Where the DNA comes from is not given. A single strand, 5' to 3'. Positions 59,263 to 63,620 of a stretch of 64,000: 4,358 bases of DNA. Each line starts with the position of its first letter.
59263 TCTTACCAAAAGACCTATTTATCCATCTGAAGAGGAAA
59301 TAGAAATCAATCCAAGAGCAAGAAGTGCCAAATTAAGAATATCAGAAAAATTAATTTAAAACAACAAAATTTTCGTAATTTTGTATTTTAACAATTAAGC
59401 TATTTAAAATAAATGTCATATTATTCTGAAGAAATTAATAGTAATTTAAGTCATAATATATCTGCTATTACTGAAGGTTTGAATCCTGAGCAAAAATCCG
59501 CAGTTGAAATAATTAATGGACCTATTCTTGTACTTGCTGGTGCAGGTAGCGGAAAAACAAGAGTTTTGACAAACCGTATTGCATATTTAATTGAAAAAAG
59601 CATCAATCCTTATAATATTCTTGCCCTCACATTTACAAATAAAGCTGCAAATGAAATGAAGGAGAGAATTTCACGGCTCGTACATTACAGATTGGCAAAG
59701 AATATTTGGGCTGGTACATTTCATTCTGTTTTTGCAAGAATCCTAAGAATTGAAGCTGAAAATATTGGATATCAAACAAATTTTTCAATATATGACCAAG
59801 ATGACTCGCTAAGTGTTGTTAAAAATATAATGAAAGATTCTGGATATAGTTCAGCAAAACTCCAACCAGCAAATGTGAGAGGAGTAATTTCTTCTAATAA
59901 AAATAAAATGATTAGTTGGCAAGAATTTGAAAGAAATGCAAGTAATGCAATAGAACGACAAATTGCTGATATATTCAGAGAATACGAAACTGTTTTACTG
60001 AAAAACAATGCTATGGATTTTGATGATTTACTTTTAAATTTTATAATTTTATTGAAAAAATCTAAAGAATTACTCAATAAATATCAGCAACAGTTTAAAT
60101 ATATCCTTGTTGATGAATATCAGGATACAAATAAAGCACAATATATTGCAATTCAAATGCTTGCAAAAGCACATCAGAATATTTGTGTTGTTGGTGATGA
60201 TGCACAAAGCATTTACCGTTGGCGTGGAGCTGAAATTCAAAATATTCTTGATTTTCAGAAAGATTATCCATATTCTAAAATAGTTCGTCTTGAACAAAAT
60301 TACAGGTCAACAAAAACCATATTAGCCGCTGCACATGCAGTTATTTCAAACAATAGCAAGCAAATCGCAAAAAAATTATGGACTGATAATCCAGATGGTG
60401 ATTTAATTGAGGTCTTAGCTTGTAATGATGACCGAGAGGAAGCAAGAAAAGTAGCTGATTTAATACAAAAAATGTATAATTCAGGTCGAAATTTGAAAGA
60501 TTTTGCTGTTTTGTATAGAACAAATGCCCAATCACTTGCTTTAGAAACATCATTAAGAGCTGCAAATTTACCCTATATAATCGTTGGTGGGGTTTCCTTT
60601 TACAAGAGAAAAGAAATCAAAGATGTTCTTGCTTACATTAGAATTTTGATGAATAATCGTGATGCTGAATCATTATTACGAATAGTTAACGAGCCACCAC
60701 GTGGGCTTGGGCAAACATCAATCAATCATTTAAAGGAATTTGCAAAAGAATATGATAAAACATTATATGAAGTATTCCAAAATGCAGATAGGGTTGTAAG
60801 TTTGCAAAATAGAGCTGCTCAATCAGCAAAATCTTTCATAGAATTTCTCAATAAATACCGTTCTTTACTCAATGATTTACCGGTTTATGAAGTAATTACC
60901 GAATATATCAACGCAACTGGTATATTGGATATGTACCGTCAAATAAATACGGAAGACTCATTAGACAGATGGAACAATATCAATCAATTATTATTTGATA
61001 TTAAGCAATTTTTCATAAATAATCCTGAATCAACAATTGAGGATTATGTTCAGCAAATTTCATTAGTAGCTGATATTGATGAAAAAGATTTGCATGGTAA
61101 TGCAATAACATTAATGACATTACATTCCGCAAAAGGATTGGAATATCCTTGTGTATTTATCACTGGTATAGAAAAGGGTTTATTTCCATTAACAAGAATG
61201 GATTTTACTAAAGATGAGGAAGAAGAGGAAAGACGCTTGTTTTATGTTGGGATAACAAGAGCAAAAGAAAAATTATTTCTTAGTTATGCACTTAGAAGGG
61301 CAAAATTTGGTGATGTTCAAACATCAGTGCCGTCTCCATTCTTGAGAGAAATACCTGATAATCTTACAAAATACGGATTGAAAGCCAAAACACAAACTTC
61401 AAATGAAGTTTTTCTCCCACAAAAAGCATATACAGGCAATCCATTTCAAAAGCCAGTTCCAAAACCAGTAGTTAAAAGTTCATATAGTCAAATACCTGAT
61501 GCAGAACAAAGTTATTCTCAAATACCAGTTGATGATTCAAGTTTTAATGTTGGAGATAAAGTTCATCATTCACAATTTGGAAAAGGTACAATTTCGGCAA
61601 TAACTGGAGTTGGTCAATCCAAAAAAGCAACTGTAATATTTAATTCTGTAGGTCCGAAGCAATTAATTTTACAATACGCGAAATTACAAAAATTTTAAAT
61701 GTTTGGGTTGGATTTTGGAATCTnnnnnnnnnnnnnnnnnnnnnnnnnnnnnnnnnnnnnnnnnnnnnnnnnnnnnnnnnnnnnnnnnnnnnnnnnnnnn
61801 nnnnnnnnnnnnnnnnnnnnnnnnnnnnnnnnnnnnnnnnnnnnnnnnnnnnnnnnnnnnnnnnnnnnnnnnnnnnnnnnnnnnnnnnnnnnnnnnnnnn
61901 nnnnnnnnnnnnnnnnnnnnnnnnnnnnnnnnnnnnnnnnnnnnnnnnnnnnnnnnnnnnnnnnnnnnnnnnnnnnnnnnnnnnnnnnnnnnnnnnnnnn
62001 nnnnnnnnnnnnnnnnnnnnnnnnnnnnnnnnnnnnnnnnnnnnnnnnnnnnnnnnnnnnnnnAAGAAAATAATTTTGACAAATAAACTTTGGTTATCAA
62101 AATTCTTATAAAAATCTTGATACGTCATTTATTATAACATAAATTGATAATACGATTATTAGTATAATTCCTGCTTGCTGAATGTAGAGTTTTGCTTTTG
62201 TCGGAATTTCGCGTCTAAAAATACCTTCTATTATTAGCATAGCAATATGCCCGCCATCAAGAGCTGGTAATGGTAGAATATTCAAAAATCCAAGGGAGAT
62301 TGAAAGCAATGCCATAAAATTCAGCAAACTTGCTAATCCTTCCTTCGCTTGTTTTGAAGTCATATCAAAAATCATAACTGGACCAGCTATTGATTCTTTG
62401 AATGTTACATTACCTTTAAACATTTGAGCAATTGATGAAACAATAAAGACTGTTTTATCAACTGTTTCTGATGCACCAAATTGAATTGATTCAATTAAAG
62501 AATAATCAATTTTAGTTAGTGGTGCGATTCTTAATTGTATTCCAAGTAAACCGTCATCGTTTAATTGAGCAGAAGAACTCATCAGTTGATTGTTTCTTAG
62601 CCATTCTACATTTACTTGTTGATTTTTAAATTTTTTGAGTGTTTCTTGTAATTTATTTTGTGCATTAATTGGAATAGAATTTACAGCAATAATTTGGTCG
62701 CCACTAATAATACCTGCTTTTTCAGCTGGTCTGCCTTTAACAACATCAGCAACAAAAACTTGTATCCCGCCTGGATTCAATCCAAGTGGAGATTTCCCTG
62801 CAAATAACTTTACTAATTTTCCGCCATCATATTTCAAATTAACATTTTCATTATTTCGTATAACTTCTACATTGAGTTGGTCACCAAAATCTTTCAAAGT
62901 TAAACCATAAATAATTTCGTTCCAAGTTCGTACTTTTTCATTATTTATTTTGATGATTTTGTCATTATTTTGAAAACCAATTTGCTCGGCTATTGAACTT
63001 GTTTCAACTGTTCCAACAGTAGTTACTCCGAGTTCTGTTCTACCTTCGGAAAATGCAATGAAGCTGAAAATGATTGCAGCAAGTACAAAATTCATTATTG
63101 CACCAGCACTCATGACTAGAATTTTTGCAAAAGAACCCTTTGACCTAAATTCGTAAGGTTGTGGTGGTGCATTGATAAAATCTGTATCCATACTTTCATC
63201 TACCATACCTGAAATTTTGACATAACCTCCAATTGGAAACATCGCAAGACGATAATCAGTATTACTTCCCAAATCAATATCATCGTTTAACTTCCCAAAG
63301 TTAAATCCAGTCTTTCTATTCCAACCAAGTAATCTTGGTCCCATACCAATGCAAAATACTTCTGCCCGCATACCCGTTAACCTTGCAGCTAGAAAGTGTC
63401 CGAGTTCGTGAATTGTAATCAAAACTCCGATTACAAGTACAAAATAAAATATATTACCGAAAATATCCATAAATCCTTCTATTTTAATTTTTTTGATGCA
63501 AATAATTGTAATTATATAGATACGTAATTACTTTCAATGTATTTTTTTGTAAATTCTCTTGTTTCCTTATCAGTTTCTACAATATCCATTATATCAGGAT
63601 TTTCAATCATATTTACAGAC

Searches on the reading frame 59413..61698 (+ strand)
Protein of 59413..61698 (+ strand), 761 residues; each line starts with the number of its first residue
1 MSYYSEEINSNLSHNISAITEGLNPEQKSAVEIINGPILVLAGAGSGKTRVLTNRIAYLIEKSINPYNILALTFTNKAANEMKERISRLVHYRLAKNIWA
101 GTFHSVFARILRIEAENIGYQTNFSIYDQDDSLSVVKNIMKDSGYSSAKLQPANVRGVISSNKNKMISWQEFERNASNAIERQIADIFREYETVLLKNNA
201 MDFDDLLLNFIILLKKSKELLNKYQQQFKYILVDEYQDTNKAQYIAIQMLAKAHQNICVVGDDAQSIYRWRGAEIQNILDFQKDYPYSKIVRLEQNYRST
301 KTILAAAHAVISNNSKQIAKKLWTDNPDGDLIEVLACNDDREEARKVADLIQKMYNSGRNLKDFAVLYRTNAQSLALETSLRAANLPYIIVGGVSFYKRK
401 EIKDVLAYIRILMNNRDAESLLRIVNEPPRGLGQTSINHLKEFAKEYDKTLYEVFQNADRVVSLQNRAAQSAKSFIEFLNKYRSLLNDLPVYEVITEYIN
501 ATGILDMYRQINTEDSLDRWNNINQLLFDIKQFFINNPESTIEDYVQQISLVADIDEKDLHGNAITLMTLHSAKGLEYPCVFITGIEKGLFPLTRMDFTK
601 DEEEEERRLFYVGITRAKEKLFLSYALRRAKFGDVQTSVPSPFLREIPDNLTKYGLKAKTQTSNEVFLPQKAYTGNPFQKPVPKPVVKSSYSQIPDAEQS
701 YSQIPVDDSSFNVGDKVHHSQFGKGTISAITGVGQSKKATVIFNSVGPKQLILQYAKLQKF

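Call 30: search_protein_families(library=ncbifam, proteins=[window:59413-61698:+], max_evalue=1e-10)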
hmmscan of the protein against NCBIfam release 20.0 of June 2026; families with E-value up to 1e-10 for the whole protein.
window:59413-61698:+ (761 aa): 14 families
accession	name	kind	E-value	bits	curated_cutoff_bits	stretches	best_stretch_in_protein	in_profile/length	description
TIGR01073.1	pcrA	equivalog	4.2e-248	825.4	911.2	1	20-758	2-724/725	DNA helicase PcrA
NF008743.0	PRK11773.1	equivalog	8.2e-202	672.4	965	1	15-760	2-719/720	DNA helicase II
TIGR01075.1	uvrD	equivalog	4.4e-192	640.1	1144.45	1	21-759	3-715/715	DNA helicase II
TIGR01074.1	rep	equivalog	2.1e-189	631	951.45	1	23-659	2-645/668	DNA helicase Rep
NF008172.0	PRK10919.1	equivalog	2.6e-142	475.4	1168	1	23-664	3-650/673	DNA helicase Rep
NF008276.0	PRK11054.1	equivalog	1.9e-51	175.4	543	2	163-324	370-529/684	DNA helicase IV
TIGR02785.1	addA_Gpos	equivalog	3.6e-50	170.8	707.65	3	180-310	337-479/1234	helicase-exonuclease AddAB subunit AddA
TIGR00609.1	recB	equivalog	1.7e-42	145.7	696.05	2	176-320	318-465/1175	exodeoxyribonuclease V subunit beta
NF010485.0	PRK13909.1-2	equivalog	2.5e-35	122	650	2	183-582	283-628/909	RecB-like helicase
TIGR02784.1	addA_alphas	equivalog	7.9e-35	120.5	860.75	2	159-316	323-498/1138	double-strand break repair helicase AddA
NF010487.0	PRK13909.1-4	equivalog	4.5e-34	117.8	759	2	171-412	268-526/924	RecB-like helicase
NF041464.1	HelD_BACSU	equivalog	8.3e-16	57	419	1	174-386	497-699/779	RNA polymerase recycling motor HelD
NF010484.0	PRK13909.1-1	equivalog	7.4e-15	53.8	1074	0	41-88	11-58/945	RecB-like helicase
NF010486.0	PRK13909.1-3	equivalog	1.7e-12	46.2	1109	0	39-88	8-58/921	RecB-like helicase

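Call 51: find_homologous_proteins(query=window:59413-61698:+, max_evalue=1e-50)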
Query window:59413-61698:+ (761 aa): 8000 proteins with E <= 1e-50 among 8000 candidates; the best 120 are listed.
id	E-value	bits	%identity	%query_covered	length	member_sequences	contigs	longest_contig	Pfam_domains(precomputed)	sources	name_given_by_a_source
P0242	0.0e+0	1688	100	100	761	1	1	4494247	PF13538.13,PF01443.25,PF21196.4,PF13604.13,PF13361.13,PF13245.13,PF00580.28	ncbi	-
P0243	0.0e+0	1345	79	100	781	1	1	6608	PF13538.13,PF13086.13,PF01443.25,PF21196.4,PF13604.13,PF13361.13,PF13245.13,PF00580.28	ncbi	-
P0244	1.1e-283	961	59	98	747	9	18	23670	PF13538.13,PF01443.25,PF21196.4,PF13604.13,PF13361.13,PF13245.13,PF00580.28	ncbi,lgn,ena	-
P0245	1.3e-283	961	59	98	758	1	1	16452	PF13538.13,PF13086.13,PF01443.25,PF21196.4,PF13604.13,PF13361.13,PF13245.13,PF00580.28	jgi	jgi:DNA helicase-2/ATP-dependent DNA helicase PcrA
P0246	9.8e-277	938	58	98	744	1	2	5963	PF13538.13,PF01443.25,PF21196.4,PF13604.13,PF13361.13,PF13245.13,PF00580.28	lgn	-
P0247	4.2e-276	936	58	98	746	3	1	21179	PF13538.13,PF01443.25,PF21196.4,PF13604.13,PF13361.13,PF13245.13,PF00580.28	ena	-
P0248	6.4e-276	935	58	98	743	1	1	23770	PF13538.13,PF01443.25,PF21196.4,PF13604.13,PF13361.13,PF13245.13,PF00580.28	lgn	-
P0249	1.9e-274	931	59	98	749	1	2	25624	PF13538.13,PF01443.25,PF21196.4,PF13604.13,PF13361.13,PF13245.13,PF00580.28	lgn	-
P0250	2.6e-273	927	57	98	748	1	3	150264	PF13538.13,PF01443.25,PF21196.4,PF13604.13,PF13361.13,PF13245.13,PF00580.28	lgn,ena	-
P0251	1.7e-271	921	56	98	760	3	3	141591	PF13538.13,PF01443.25,PF21196.4,PF13604.13,PF13361.13,PF13245.13,PF04851.22,PF00580.28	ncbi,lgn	ncbi:MAG: ATP-dependent helicase [Chloroflexota bacterium]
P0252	5.5e-270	916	56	99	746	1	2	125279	PF13538.13,PF13087.13,PF01443.25,PF21196.4,PF13604.13,PF13361.13,PF13245.13,PF00580.28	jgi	jgi:DNA helicase-2/ATP-dependent DNA helicase PcrA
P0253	4.1e-268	910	56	98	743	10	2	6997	PF13538.13,PF01443.25,PF21196.4,PF13604.13,PF13361.13,PF13245.13,PF00580.28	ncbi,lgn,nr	ncbi:MAG: UvrD-helicase domain-containing protein [Candidatus Kapabacteria bacterium]|nr:UvrD-helica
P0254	3.0e-267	907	56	99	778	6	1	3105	PF13538.13,PF01443.25,PF21196.4,PF13604.13,PF13361.13,PF13245.13,PF00580.28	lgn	-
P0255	4.6e-267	906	57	98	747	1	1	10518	PF13538.13,PF01443.25,PF21196.4,PF13604.13,PF13361.13,PF13245.13,PF00580.28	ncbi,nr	ncbi:MAG: ATP-dependent helicase UvrD/PcrA [Bacteroidota bacterium]|nr:ATP-dependent helicase UvrD/P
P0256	9.5e-267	905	56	98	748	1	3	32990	PF13538.13,PF01443.25,PF21196.4,PF13604.13,PF13361.13,PF13245.13,PF00580.28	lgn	-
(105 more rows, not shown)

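Call 52: find_encoding_contigs(protein=P0243, flank=7000, max_places=2)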
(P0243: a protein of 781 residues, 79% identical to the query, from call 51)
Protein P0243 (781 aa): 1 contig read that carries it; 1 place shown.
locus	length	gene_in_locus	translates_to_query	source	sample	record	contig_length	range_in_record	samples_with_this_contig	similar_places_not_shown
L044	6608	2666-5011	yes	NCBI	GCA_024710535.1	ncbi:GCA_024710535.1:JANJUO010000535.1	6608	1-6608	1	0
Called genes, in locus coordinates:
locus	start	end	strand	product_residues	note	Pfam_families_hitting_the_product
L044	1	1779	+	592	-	?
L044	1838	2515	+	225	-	PF00072:Response_reg, PF00196:GerE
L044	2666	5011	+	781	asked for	PF00580:UvrD-helicase, PF13086:AAA_11 (weak), PF13245:AAA_19, PF13604:AAA_30 (faint), PF01443:Viral_helicase1 (faint), PF13361:UvrD_C, PF13538:UvrD_C_2, PF21196:PcrA_UvrD_tudor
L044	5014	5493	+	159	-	PF19780:DUF6265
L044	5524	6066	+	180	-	PF24986:PRC_RimM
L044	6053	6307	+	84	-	PF01746:tRNA_m1G_MT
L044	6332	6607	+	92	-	?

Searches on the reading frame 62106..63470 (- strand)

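Call 30: search_protein_families(library=ncbifam, proteins=[window:62106-63470:-], max_evalue=1e-10)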
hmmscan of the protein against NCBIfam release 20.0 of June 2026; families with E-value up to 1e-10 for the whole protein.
window:62106-63470:- (454 aa): 6 families
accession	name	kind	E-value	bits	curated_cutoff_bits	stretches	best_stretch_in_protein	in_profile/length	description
TIGR00054.1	TIGR00054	equivalog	2.9e-81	273.5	147.55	1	7-453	7-419/421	RIP metalloprotease RseP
NF008046.0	PRK10779.1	equivalog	1.4e-48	166.1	477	2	228-453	212-450/450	sigma E protease regulator RseP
NF041199.1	trx7_PDZ_seleno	equivalog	7e-15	54.8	300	0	239-305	206-274/390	Trx7/PDZ domain-containing (seleno)protein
TIGR02037.1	degP_htrA_DO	subfamily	3.2e-14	52.7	416.2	0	238-304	261-328/434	Do family serine endopeptidase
NF047968.1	SerProtHtrA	equivalog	1.1e-13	51.3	470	0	147-213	289-354/357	serine protease HtrA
NF041521.1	HhoA_HhoB_HtrA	equivalog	5.1e-12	45.7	450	0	238-298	265-326/335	HhoA/HhoB/HtrA family serine endopeptidase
